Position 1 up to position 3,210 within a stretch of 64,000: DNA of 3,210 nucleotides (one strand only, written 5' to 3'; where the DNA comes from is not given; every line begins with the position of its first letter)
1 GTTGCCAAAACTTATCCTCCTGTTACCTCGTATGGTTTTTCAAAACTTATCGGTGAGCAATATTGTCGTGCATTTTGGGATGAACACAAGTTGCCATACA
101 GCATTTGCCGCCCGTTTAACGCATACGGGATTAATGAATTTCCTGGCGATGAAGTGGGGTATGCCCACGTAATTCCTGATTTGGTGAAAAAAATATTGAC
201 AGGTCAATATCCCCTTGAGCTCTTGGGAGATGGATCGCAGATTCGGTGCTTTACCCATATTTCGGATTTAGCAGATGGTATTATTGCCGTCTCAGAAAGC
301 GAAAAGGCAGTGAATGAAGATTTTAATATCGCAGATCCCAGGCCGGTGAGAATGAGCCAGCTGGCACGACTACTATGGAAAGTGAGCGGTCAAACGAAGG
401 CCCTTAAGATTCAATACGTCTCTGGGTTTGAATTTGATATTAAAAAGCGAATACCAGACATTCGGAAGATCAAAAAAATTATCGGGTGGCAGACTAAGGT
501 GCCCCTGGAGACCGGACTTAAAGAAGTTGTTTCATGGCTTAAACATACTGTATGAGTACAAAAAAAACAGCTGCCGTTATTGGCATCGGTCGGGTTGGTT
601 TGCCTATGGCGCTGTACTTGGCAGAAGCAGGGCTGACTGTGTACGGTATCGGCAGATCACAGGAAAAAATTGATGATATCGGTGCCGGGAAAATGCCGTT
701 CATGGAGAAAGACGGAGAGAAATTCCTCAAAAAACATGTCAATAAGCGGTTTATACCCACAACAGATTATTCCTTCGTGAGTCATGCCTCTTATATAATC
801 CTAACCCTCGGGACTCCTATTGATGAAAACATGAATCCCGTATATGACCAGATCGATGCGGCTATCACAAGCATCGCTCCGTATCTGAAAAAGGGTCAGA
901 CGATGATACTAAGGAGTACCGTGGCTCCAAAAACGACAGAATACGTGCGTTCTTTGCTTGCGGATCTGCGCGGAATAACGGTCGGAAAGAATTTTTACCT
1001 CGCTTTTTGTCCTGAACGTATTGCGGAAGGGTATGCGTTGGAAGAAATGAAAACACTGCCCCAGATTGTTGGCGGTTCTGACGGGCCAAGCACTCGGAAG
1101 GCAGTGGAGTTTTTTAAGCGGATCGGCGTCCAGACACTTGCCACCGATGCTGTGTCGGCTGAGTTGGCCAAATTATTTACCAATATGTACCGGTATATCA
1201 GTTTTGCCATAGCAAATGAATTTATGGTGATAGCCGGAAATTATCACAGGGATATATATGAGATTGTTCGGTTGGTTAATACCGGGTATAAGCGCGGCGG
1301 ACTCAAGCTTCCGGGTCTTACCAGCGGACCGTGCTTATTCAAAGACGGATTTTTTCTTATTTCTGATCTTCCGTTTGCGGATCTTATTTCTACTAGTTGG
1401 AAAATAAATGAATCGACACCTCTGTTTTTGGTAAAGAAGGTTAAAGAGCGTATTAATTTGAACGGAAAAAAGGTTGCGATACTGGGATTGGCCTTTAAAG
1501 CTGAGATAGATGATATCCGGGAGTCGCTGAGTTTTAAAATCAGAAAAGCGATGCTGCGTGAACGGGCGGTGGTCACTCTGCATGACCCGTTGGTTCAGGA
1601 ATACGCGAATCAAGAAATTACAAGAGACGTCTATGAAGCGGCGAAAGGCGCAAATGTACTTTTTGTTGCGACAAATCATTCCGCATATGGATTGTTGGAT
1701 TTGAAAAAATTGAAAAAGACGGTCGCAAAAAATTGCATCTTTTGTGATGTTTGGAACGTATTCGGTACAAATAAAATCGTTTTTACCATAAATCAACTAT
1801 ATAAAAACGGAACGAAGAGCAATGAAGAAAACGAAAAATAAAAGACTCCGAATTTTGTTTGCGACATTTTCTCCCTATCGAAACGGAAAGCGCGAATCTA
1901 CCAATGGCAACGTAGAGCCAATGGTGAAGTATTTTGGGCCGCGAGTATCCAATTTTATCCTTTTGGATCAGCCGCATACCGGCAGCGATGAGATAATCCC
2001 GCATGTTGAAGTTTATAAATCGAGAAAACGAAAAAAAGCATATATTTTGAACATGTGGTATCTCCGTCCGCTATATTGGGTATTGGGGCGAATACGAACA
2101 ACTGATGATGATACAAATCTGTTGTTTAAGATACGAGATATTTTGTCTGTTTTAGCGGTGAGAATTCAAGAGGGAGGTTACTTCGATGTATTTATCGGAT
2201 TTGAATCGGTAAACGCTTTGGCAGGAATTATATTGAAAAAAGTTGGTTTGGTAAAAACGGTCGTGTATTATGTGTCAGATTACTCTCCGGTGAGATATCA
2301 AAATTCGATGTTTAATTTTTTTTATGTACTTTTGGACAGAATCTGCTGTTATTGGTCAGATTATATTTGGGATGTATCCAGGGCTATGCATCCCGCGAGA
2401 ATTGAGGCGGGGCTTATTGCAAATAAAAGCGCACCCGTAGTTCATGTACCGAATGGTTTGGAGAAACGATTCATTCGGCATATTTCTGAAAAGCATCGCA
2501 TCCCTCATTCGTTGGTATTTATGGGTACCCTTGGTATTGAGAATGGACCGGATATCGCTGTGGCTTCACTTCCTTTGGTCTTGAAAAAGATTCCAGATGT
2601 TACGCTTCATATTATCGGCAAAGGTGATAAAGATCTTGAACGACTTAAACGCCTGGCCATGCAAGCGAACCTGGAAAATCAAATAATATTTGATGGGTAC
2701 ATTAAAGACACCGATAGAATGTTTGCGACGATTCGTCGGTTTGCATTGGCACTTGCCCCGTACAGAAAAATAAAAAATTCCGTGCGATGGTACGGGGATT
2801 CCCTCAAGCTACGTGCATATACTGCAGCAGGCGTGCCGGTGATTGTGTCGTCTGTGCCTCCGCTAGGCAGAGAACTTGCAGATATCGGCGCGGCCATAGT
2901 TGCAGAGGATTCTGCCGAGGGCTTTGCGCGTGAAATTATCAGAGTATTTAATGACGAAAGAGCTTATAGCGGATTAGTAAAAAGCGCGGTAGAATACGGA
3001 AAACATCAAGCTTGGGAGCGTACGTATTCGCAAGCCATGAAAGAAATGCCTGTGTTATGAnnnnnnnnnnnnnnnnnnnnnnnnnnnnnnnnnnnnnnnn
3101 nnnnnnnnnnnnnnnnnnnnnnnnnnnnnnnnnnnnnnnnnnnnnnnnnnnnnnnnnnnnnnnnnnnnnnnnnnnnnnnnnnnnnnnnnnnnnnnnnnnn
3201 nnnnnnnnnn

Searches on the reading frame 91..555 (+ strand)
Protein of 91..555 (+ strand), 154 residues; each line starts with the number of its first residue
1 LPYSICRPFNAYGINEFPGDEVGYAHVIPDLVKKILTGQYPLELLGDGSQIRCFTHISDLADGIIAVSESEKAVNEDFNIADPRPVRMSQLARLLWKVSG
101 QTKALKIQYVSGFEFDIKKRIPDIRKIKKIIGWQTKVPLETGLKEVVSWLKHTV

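Call 77: search_protein_families(library=pfam, proteins=[window:91-555:+], max_evalue=0.001)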
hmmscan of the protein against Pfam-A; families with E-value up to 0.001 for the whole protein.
window:91-555:+ (154 aa): 2 families
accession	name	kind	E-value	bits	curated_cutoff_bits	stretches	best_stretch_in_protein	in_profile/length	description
PF01370.27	Epimerase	-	4.9e-14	52.8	20.9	1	2-81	163-240/240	NAD dependent epimerase/dehydratase family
PF16363.11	GDP_Man_Dehyd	-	1.5e-11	44.8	27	1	1-145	173-331/332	GDP-mannose 4,6 dehydratase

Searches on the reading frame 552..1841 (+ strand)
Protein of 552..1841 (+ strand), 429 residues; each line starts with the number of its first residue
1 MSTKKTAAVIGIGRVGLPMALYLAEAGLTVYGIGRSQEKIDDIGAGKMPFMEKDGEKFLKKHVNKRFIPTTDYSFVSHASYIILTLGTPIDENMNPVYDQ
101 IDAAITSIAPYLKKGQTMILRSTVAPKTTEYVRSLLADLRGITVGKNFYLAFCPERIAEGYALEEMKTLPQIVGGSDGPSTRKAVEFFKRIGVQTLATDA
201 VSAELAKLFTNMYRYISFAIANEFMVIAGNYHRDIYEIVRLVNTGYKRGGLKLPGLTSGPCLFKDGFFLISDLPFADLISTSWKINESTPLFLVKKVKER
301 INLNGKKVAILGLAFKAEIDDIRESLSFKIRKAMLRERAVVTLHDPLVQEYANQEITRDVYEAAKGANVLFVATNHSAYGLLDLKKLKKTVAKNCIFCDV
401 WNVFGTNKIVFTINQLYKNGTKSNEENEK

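Call 20: search_protein_families(library=pfam, proteins=[window:552-1841:+], max_evalue=0.001)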
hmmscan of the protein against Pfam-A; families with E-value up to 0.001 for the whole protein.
window:552-1841:+ (429 aa): 5 families
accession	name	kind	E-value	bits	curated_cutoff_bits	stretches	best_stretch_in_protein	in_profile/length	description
PF03721.20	UDPG_MGDP_dh_N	-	4.4e-37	127.9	27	1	7-184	3-183/187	UDP-glucose/GDP-mannose dehydrogenase family, NAD binding domain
PF03720.21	UDPG_MGDP_dh_C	-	1.4e-21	77.2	30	1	309-404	1-101/103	UDP-glucose/GDP-mannose dehydrogenase family, UDP binding domain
PF03446.21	NAD_binding_2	-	5.4e-09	36.7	21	1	8-136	3-107/161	NAD binding domain of 6-phosphogluconate dehydrogenase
PF00984.24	UDPG_MGDP_dh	-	7e-08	32.9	25.4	1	202-273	2-75/94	UDP-glucose/GDP-mannose dehydrogenase family, central domain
PF02558.23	ApbA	-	0.00044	20.3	22.2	0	8-85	2-73/150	Ketopantoate reductase PanE/ApbA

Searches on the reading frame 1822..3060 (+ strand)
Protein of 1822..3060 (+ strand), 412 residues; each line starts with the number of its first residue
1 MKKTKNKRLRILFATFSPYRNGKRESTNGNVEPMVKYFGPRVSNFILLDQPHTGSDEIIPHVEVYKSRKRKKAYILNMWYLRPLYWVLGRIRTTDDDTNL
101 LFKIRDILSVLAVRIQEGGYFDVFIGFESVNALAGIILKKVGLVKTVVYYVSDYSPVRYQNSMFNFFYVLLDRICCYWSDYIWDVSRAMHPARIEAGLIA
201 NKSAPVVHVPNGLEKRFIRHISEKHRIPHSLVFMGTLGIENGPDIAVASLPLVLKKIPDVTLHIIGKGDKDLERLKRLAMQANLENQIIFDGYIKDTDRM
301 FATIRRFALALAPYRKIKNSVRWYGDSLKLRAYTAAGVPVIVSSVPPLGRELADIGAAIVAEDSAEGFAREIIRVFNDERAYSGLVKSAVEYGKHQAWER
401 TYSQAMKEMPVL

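Call 20: search_protein_families(library=pfam, proteins=[window:1822-3060:+], max_evalue=0.001)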
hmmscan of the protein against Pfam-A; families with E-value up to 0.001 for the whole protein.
window:1822-3060:+ (412 aa): 2 families
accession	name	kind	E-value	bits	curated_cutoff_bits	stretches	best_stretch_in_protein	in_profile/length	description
PF13692.12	Glyco_trans_1_4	-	7.7e-17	62.3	27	1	230-378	3-142/142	Glycosyl transferases group 1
PF00534.26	Glycos_transf_1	-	1e-13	51.6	26.4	1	226-386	13-166/172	Glycosyl transferases group 1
